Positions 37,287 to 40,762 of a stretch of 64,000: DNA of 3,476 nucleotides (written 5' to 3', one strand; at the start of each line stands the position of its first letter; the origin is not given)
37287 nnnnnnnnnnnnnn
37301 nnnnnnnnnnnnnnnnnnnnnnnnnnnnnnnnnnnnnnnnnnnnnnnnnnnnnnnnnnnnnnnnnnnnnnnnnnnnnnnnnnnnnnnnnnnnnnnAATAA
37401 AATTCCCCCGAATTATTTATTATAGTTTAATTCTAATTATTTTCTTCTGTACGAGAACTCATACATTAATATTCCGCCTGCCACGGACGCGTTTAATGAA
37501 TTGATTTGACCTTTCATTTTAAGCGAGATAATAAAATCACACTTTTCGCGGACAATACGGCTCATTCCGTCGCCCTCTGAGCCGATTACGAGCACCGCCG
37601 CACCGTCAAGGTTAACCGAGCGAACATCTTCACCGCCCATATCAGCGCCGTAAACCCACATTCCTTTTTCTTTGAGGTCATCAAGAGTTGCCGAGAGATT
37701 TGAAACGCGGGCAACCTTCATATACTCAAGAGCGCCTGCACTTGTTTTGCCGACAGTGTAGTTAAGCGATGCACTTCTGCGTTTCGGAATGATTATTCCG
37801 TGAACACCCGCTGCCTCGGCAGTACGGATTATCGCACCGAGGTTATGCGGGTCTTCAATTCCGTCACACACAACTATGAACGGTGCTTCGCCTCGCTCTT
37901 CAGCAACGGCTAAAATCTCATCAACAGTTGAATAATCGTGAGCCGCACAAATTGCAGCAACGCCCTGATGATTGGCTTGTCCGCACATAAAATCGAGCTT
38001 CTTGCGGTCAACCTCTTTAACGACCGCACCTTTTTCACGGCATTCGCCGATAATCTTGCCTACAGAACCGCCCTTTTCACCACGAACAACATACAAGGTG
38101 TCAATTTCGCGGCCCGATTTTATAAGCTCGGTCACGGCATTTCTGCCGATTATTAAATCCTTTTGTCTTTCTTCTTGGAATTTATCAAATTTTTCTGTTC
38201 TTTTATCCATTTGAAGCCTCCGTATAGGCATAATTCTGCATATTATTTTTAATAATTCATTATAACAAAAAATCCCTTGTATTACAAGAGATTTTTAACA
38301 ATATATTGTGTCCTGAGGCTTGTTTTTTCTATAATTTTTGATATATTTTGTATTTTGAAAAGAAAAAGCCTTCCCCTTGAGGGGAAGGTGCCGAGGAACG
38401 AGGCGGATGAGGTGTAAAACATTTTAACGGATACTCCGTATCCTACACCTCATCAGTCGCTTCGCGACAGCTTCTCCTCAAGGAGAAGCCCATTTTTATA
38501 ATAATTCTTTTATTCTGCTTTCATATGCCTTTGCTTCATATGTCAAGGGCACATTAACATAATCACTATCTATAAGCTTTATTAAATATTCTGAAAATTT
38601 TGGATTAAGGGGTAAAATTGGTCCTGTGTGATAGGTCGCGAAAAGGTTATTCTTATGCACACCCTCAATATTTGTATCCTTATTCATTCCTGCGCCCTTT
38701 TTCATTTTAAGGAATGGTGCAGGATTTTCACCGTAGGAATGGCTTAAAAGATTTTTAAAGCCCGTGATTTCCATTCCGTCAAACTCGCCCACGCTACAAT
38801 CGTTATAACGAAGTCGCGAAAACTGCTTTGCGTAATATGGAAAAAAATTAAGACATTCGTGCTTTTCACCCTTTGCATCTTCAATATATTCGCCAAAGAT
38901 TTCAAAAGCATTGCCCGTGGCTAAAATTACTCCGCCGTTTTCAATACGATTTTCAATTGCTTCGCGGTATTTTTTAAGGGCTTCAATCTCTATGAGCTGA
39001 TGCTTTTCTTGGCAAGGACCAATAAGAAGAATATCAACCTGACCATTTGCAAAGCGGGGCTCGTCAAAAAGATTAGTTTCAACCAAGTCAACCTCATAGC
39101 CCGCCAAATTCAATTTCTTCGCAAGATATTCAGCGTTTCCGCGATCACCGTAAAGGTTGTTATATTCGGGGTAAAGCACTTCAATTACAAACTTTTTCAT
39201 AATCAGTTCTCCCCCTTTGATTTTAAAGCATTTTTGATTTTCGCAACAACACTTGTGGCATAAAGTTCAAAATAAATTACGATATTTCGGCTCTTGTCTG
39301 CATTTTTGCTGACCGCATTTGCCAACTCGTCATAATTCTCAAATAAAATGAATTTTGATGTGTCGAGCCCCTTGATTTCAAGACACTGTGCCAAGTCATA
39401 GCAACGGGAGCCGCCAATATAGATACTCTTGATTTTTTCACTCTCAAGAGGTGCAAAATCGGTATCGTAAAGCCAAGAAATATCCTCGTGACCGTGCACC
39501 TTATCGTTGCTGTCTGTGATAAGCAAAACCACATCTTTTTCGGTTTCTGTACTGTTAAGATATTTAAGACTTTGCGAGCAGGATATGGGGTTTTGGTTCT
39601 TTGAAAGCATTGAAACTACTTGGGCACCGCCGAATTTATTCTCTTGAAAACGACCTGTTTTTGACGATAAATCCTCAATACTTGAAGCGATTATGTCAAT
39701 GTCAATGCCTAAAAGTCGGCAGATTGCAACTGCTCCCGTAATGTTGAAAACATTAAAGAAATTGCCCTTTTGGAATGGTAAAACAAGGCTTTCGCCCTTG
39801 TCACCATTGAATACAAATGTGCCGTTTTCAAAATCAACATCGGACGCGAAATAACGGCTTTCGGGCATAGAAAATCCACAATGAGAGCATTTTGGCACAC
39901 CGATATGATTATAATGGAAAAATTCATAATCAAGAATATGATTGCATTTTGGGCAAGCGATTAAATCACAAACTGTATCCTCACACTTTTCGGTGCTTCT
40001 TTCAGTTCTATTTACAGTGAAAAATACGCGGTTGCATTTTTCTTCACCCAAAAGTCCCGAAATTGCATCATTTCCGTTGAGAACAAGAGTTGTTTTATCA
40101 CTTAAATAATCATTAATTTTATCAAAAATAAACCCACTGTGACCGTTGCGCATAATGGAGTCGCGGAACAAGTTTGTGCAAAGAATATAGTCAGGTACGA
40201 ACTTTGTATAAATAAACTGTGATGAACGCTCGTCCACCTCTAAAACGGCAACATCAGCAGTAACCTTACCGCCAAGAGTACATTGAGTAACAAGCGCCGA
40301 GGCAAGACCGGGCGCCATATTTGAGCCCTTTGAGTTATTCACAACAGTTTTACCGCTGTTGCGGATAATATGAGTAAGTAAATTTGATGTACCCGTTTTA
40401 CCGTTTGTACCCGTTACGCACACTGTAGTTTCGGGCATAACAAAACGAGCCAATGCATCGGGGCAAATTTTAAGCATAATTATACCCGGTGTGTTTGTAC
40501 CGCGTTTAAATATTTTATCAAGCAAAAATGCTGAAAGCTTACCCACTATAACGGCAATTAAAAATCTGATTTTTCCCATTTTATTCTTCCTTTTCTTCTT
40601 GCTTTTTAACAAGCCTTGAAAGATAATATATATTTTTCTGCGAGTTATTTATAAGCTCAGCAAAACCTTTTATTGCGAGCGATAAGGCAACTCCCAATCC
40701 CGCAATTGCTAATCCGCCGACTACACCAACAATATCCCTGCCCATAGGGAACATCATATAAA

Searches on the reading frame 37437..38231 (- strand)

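Call 9: search_protein_families(library=pfam, proteins=[window:37437-38231:-], max_evalue=0.001)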
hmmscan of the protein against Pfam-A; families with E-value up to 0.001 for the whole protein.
window:37437-38231:- (264 aa): 2 families
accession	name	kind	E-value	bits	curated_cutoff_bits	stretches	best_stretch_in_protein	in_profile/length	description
PF00588.24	SpoU_methylase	-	4.2e-43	147.3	29.7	1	118-257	2-142/142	SpoU rRNA Methylase family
PF08032.17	SpoU_sub_bind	-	6e-22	78.2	22.8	1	26-100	1-75/76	RNA 2'-O ribose methyltransferase substrate binding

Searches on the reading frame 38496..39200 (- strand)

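Call 9: search_protein_families(library=pfam, proteins=[window:38496-39200:-], max_evalue=0.001)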
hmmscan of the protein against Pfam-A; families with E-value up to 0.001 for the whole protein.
window:38496-39200:- (234 aa): 1 family
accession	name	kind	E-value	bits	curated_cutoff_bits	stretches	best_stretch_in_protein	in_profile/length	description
PF07685.20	GATase_3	-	1.7e-14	54.3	27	1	6-195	2-191/196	CobB/CobQ-like glutamine amidotransferase domain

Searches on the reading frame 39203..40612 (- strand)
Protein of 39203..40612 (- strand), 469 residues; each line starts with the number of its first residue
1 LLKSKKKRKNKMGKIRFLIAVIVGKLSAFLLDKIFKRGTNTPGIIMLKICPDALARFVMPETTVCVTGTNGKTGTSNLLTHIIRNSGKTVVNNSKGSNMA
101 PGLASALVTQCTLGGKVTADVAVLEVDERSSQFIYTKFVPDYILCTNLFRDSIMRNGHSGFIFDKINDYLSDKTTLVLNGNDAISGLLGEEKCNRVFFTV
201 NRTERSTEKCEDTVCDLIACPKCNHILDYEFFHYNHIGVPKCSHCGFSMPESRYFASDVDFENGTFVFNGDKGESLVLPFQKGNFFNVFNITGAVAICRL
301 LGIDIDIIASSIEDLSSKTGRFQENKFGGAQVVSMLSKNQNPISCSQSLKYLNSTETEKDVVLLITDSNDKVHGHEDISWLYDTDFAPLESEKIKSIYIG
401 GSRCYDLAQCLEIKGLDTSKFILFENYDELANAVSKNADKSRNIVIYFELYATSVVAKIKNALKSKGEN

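Call 9: search_protein_families(library=pfam, proteins=[window:39203-40612:-], max_evalue=0.001)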
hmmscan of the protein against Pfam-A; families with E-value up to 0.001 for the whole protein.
window:39203-40612:- (469 aa): 2 families
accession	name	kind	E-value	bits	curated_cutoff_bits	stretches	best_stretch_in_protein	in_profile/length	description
PF08353.15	MurT_C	-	7.7e-23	81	25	1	340-445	3-102/110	MurT ligase C-terminal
PF08245.18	Mur_ligase_M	-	2.5e-06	28.1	24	1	66-179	1-122/200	Mur ligase middle domain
